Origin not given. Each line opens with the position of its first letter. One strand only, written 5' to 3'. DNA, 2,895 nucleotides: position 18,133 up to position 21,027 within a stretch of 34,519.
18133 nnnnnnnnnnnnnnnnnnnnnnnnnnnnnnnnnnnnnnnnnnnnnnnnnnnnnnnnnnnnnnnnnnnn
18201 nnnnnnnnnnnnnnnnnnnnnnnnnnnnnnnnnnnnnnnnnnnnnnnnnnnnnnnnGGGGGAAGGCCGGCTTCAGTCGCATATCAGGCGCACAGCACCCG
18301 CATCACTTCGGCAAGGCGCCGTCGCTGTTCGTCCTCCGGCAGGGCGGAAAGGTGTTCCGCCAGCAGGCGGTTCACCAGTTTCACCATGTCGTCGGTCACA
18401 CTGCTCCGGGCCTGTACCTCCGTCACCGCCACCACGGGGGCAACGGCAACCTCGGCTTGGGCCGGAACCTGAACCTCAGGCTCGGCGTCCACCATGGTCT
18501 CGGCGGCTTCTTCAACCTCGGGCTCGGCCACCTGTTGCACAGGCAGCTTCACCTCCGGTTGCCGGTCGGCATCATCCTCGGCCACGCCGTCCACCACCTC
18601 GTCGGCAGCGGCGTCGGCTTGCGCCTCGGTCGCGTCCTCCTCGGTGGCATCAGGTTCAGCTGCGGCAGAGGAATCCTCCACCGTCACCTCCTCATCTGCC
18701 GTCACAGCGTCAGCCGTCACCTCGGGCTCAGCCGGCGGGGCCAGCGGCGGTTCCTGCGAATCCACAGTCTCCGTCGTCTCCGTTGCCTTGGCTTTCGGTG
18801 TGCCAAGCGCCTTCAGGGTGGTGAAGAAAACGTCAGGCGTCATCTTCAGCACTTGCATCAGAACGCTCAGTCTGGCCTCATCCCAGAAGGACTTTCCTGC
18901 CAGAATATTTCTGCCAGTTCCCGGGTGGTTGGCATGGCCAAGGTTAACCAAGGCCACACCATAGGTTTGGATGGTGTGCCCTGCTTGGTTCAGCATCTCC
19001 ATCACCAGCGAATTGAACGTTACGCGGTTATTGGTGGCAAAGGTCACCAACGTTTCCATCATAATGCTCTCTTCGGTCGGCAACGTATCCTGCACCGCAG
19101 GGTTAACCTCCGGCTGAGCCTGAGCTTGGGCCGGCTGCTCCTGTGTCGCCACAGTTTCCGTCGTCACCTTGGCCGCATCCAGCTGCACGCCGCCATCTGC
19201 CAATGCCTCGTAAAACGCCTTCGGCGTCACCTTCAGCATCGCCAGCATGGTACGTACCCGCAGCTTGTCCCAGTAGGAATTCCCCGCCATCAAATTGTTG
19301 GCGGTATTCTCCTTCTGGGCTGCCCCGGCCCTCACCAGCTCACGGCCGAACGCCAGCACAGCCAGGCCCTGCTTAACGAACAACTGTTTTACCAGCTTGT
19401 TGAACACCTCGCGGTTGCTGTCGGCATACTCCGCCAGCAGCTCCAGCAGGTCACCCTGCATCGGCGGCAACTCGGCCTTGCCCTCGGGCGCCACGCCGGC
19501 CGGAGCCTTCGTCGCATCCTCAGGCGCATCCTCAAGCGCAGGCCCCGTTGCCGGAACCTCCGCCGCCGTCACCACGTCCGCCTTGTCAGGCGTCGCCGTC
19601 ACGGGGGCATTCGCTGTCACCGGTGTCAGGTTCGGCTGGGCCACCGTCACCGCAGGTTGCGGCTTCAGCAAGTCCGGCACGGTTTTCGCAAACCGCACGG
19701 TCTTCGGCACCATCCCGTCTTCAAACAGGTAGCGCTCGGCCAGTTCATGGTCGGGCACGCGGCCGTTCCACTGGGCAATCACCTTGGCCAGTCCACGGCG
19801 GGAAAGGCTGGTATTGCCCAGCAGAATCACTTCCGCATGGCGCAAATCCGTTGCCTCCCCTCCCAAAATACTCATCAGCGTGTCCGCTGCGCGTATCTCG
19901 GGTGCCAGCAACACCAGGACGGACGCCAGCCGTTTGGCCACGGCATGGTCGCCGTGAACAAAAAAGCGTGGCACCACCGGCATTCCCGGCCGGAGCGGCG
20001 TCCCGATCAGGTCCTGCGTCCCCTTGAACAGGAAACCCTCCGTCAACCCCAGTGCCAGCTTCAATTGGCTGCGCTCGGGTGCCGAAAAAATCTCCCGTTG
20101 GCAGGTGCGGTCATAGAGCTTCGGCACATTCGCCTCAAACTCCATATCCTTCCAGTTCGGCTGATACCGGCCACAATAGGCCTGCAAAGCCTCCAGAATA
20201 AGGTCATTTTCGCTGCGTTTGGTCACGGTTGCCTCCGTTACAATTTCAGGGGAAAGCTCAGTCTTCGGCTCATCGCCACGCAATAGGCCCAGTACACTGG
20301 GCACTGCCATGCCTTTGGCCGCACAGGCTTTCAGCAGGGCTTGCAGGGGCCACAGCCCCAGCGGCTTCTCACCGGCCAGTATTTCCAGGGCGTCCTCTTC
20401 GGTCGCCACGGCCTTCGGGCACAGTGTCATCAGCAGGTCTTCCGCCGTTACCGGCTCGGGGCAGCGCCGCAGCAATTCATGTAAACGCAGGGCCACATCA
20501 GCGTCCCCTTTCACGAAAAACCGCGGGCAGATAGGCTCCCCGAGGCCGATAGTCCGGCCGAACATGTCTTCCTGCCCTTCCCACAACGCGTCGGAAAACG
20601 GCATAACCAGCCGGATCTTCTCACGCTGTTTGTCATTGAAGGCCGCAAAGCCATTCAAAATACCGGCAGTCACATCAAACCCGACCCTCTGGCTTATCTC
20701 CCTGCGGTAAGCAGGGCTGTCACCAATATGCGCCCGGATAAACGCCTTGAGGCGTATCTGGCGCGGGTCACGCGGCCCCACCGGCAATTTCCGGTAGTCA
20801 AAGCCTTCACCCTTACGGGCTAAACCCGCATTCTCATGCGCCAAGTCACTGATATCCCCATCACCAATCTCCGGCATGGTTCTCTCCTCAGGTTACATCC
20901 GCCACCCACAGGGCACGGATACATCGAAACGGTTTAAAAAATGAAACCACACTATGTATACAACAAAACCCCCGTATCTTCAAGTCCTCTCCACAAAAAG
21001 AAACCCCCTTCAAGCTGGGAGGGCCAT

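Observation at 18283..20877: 864-aa protein built from duplicated HTH-like modules with hyper-acidic linkers; no family assignment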

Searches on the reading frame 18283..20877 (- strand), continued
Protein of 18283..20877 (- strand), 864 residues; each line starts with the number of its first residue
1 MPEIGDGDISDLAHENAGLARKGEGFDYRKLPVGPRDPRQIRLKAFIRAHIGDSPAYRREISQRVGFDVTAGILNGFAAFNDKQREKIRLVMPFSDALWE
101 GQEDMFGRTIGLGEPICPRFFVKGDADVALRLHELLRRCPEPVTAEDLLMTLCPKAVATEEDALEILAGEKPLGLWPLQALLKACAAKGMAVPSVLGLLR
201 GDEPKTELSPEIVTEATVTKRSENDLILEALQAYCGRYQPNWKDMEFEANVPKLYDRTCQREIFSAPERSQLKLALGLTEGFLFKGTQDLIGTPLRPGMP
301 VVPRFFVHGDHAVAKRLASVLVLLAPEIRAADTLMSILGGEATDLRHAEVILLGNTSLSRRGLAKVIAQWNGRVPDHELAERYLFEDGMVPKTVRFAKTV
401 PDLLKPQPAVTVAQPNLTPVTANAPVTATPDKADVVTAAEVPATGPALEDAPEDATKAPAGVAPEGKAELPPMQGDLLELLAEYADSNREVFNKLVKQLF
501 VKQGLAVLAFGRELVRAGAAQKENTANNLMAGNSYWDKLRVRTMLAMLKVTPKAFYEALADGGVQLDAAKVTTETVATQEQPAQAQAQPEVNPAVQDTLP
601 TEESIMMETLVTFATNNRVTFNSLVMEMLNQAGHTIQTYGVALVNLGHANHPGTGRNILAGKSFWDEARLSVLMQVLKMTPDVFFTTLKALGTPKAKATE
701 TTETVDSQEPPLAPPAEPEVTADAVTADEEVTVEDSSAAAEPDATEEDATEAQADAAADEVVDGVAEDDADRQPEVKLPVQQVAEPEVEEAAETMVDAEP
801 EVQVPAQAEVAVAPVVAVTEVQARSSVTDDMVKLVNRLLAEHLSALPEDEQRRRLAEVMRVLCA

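Call 76: list_cluster_members(proteins=[P0001, P0002, P0003, P0004, P0005, P0006, P0007])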
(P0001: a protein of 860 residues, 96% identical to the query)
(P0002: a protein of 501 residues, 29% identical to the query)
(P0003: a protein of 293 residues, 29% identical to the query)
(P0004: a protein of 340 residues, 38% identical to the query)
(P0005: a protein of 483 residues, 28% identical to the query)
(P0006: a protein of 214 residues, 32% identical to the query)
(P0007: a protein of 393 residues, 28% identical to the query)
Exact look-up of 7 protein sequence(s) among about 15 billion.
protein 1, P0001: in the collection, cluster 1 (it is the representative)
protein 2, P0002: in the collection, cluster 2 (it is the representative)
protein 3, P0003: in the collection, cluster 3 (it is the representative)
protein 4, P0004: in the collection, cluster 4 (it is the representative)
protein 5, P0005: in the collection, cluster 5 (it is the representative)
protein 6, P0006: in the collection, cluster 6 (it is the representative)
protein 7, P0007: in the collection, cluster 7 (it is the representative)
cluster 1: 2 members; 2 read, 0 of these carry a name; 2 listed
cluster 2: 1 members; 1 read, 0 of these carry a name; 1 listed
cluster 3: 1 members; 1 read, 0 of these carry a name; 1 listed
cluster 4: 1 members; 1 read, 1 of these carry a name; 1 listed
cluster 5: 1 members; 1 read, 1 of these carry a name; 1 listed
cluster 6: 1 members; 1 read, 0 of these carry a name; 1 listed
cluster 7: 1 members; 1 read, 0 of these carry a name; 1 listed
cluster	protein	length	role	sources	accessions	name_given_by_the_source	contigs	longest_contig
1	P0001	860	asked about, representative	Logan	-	-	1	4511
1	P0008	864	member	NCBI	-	-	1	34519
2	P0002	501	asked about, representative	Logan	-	-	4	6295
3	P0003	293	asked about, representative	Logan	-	-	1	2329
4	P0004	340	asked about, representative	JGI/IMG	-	hypothetical protein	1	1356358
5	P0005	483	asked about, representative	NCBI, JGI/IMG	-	hypothetical protein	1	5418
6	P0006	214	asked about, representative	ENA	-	-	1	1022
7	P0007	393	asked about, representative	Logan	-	-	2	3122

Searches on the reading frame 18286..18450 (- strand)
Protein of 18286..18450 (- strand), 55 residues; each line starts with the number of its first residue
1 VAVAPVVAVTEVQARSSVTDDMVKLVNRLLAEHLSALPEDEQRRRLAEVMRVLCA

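Call 67: search_protein_families(library=pfam, proteins=[window:18286-18450:-], max_evalue=10)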
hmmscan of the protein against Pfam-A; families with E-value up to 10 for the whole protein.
seq(55 aa): 1 family
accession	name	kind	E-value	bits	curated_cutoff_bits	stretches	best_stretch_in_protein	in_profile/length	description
PF04354.18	ZipA_C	-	0.16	12.3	23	1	7-48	79-119/128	ZipA, C-terminal FtsZ-binding domain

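Call 78: search_protein_families(library=ncbifam, proteins=[window:18286-18450:-], max_evalue=10)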
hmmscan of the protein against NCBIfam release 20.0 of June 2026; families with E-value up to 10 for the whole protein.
seq(55 aa): 1 family
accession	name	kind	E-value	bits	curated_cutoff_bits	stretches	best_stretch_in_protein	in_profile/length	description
NF033153.2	phage_ICD_like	subfamily_domain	0.14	12.2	25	1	6-23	22-39/48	host cell division inhibitor Icd-like protein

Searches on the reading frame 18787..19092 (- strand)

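Call 67: search_protein_families(library=pfam, proteins=[window:18787-19092:-], max_evalue=10)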
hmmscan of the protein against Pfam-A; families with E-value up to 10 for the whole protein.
seq(102 aa): 1 family
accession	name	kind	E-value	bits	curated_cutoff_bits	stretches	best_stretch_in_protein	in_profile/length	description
PF15204.11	KKLCAg1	-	0.039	14.5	27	1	19-53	28-62/87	Kita-kyushu lung cancer antigen 1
